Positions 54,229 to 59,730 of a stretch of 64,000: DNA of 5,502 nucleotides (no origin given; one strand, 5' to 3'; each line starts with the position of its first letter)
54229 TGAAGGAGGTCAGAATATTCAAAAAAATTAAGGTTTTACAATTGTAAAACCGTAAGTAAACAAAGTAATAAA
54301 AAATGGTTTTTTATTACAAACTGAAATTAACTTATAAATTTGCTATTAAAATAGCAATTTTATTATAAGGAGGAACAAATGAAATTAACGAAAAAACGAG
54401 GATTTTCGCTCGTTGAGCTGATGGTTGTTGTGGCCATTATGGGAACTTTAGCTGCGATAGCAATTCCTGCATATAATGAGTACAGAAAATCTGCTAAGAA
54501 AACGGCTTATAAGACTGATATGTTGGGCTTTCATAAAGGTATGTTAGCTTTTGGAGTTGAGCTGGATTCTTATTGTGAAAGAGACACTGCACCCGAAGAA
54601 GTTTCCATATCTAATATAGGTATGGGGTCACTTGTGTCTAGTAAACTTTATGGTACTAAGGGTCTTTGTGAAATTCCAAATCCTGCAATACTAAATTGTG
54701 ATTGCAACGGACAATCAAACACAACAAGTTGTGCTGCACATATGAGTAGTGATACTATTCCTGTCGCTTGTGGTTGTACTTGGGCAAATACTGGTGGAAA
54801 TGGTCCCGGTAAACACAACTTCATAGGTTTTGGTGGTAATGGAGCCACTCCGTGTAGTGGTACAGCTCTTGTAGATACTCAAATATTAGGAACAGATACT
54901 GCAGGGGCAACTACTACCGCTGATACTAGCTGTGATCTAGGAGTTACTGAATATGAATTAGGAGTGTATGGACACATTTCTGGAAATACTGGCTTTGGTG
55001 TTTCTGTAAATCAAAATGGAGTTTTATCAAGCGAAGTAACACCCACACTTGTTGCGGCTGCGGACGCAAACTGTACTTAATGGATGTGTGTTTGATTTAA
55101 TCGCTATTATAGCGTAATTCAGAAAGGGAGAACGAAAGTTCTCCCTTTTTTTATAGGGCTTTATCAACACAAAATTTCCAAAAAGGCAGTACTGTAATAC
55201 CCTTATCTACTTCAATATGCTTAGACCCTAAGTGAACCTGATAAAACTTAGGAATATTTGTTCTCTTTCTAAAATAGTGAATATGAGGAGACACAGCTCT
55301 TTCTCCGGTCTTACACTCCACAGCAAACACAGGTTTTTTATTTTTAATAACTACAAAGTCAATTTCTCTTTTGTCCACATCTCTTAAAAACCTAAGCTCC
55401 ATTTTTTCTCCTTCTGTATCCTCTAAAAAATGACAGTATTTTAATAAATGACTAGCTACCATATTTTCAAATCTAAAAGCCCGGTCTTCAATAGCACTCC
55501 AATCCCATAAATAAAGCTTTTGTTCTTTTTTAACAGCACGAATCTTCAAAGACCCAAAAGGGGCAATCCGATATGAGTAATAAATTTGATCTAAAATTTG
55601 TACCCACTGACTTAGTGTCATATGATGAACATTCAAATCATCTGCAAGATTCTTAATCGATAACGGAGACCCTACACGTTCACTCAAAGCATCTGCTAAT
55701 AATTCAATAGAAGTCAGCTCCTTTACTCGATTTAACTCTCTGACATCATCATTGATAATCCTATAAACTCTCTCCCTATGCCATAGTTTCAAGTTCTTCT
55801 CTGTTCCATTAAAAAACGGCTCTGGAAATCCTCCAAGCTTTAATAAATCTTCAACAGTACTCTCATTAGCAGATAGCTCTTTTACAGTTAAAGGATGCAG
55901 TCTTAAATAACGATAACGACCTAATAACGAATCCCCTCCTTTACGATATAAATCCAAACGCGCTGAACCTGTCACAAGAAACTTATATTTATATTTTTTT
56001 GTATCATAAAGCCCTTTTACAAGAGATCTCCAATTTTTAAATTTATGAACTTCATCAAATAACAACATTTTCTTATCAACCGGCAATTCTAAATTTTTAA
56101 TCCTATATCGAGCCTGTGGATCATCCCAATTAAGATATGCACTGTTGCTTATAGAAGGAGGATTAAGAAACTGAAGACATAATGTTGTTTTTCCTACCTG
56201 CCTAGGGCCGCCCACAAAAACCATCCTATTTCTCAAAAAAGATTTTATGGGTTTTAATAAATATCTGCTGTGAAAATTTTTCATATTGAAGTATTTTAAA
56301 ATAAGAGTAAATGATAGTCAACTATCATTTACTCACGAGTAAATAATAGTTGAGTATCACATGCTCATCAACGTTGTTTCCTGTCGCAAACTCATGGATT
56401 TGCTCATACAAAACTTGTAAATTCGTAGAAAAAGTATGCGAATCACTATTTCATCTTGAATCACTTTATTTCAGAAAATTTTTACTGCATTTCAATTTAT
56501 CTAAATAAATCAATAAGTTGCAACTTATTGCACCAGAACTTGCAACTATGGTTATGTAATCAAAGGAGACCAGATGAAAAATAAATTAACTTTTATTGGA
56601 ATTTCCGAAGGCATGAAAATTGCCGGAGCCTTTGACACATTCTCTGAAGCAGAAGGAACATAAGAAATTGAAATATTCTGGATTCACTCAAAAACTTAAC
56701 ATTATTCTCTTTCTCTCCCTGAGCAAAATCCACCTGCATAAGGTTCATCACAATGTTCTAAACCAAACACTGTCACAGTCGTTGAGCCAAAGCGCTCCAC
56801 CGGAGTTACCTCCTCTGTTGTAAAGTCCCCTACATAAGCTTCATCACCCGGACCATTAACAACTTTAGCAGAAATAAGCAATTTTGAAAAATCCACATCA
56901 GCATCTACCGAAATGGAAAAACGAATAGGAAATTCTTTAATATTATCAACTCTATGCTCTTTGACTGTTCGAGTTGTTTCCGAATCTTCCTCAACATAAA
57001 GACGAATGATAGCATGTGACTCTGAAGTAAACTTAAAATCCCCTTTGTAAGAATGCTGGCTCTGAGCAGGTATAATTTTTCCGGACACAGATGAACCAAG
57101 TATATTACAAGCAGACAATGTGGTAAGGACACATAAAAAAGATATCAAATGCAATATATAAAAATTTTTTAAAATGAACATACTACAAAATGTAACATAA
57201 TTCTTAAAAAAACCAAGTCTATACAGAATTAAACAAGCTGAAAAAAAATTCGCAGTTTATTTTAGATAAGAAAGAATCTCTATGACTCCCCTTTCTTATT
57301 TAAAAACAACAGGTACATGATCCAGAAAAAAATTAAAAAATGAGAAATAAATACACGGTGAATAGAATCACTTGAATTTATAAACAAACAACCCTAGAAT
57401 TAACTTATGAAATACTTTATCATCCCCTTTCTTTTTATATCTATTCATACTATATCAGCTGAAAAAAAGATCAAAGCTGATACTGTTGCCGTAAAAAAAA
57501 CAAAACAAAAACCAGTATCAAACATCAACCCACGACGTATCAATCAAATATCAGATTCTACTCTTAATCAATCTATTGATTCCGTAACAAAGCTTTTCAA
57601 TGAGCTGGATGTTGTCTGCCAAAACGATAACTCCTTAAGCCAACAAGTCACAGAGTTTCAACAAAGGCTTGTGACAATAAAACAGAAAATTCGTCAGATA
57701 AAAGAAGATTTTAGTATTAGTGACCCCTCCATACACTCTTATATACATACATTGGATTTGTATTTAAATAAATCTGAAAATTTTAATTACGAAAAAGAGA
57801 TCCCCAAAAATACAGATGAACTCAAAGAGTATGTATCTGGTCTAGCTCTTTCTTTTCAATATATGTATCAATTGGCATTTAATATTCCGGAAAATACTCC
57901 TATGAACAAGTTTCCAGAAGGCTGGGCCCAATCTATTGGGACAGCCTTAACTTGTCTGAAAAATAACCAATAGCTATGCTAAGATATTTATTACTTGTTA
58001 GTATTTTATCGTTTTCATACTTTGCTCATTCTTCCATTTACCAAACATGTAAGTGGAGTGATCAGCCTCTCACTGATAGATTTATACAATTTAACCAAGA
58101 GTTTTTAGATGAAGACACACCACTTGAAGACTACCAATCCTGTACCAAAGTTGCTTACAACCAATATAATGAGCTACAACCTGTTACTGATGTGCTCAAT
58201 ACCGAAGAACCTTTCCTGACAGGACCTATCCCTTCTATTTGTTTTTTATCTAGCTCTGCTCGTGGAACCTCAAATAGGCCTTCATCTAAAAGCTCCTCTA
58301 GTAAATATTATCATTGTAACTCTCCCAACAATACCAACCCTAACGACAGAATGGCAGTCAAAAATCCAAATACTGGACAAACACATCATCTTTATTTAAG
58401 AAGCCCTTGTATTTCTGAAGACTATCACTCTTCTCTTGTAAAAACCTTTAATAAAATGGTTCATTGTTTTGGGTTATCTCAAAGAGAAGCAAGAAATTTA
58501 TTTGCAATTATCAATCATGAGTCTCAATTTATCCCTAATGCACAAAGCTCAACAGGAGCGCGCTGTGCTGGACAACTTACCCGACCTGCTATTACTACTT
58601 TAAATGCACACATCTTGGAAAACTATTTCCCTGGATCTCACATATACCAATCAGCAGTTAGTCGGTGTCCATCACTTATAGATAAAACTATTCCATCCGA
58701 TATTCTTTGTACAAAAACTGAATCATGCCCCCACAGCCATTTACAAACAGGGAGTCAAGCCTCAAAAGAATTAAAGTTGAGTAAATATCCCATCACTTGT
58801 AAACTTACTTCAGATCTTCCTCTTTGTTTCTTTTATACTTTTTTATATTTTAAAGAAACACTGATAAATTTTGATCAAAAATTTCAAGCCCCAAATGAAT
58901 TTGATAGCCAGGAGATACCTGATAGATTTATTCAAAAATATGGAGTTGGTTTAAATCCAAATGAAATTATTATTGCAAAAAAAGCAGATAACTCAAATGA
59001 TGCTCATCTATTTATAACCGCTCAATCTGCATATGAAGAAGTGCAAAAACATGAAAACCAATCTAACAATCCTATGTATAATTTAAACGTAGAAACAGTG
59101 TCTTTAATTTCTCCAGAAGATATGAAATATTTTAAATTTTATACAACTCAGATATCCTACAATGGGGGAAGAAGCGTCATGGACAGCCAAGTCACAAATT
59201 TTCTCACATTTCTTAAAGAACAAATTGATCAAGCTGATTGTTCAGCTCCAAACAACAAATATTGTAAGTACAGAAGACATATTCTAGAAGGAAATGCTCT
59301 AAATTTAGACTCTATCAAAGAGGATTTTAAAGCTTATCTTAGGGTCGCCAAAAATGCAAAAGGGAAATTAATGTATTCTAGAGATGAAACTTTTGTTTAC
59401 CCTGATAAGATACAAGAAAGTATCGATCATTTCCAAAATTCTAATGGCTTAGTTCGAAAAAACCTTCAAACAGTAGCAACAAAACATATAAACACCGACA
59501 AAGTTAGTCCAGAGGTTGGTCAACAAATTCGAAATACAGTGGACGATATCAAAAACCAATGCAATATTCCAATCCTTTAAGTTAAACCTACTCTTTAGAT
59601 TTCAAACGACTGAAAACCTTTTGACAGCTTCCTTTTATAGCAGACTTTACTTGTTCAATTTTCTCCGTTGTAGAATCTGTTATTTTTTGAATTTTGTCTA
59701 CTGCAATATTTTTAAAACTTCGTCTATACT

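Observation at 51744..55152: Shufflon-like pilin C-terminal switch: a ~2-kb invertible segment carrying promoter, pilin leader/N-terminus and a tyrosine recombinase, between two inverted pilin C-terminal cassettes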

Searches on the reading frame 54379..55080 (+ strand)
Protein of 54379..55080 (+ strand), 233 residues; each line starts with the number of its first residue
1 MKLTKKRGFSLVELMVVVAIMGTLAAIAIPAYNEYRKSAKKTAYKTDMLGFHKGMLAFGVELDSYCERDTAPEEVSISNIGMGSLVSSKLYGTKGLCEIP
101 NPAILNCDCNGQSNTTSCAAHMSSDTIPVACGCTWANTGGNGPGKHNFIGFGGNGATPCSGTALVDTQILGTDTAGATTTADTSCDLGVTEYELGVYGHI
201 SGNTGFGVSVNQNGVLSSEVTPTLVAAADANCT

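Call 6: search_protein_families(library=pfam, proteins=[window:54379-55080:+], max_evalue=0.01)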
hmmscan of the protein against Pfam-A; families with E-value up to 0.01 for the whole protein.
window:54379-55080:+ (233 aa): 1 family
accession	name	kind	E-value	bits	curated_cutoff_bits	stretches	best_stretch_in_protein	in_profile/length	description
PF07963.17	N_methyl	-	5.1e-08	32.6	21.2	1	5-29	3-27/27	Prokaryotic N-terminal methylation motif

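Call 44: search_protein_families(library=ncbifam, proteins=[window:54379-55080:+], max_evalue=0.01)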
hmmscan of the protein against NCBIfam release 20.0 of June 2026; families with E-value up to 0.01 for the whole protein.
window:54379-55080:+ (233 aa): 9 families
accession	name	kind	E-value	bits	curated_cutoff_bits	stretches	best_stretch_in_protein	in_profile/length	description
NF041775.1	typeIV_PilA_Myxo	equivalog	3.4e-11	43.5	400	1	5-67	9-71/214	type IV pilin protein PilA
NF007862.0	PRK10574.1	equivalog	5.8e-11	42.7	138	1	4-49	2-47/145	prepilin peptidase-dependent pilin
TIGR02532.1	IV_pilin_GFxxxE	domain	5.9e-08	32.2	16.3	1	6-29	1-24/24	prepilin-type N-terminal cleavage/methylation domain-containing protein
TIGR01710.1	typeII_sec_gspG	equivalog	1.7e-07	31.4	88.85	1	7-66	1-60/134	type II secretion system major pseudopilin GspG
TIGR01708.2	typeII_sec_gspH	equivalog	1.1e-05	25.6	80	1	7-40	2-37/169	type II secretion system minor pseudopilin GspH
NF041013.1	T4P_ComGE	equivalog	4.7e-05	23.4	49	1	5-46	2-43/83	competence type IV pilus minor pilin ComGE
NF007800.0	PRK10506.1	equivalog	0.00013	21.8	158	1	3-45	5-47/163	prepilin peptidase-dependent protein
TIGR02596.1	TIGR02596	subfamily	0.0015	18.7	70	1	9-43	1-35/196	Verru_Chthon cassette protein D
NF040999.1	pilin_ComGC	equivalog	0.003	17.7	75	1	7-43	2-38/84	competence type IV pilus major pilin ComGC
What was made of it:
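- On Type IV pilin (class III signal peptide proteins): PF07963 and TIGR02532 score above their cutoffs (calls 6, 44).
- Checked: Right gene: 233 aa with a prepilin N_methyl motif, PF07963 at 32.6 bits against a cutoff of 21.2 (call 6) and TIGR02532 at 32.2 against 16.3 (call 44).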

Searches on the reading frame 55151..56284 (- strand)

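Call 6: search_protein_families(library=pfam, proteins=[window:55151-56284:-], max_evalue=0.01)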
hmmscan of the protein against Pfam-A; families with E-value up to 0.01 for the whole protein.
window:55151-56284:- (377 aa): 5 families
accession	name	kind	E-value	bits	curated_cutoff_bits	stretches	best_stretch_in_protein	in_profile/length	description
PF13173.12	AAA_14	-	5.5e-27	94.7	27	1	19-137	2-128/129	AAA domain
PF13635.12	DUF4143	-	1.3e-22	80.7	28.1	1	179-326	2-159/160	Domain of unknown function (DUF4143)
PF01637.24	ATPase_2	-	0.0014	18.9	33.2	0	19-42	20-43/225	ATPase domain predominantly from Archaea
PF00931.28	NB-ARC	-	0.0034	17.1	23.5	0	168-234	156-221/248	NB-ARC domain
PF08378.17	NERD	-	0.0078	17.2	22.1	0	273-336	6-67/111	Nuclease-related domain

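Call 44: search_protein_families(library=ncbifam, proteins=[window:55151-56284:-], max_evalue=0.01)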
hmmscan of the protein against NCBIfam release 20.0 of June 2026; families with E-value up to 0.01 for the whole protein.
window:55151-56284:- (377 aa): 0 families

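Call 78: search_protein_families(library=padloc, proteins=[window:55151-56284:-], max_evalue=0.001)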
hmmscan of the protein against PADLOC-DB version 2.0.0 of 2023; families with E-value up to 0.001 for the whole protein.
window:55151-56284:- (377 aa): 8 families
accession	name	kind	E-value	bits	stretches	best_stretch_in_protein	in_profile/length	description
PDLC04790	PDC-S01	-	1.1e-48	164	1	1-367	8-413/422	-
PDLC04789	PDC-S01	-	1.7e-41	140.5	1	7-340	4-354/375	-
PDLC04787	PDC-S01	-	1e-33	114.8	1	4-374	10-408/412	-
PDLC04791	PDC-S01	-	3.3e-25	86.6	1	18-359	18-382/395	-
PDLC04786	PDC-S01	-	9.5e-13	45.7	2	272-370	342-428/439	-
PDLC04792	PDC-S01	-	2.8e-10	37.4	0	13-142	10-156/452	-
PDLC04788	PDC-S01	-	2.2e-06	24.9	0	24-135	24-148/448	-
PDLC01037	Csx1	-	2.6e-05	21.9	1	117-340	112-255/320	ARF+Nuclease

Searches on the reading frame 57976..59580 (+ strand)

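Call 76: search_protein_families(library=pfam, proteins=[window:57976-59580:+], max_evalue=0.001)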
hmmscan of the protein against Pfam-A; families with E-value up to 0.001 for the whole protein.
window:57976-59580:+ (534 aa): 1 family
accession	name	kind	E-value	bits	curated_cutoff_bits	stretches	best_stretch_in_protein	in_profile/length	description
PF01464.25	SLT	-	0.00022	21.2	21.3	0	172-203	14-45/117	Transglycosylase SLT domain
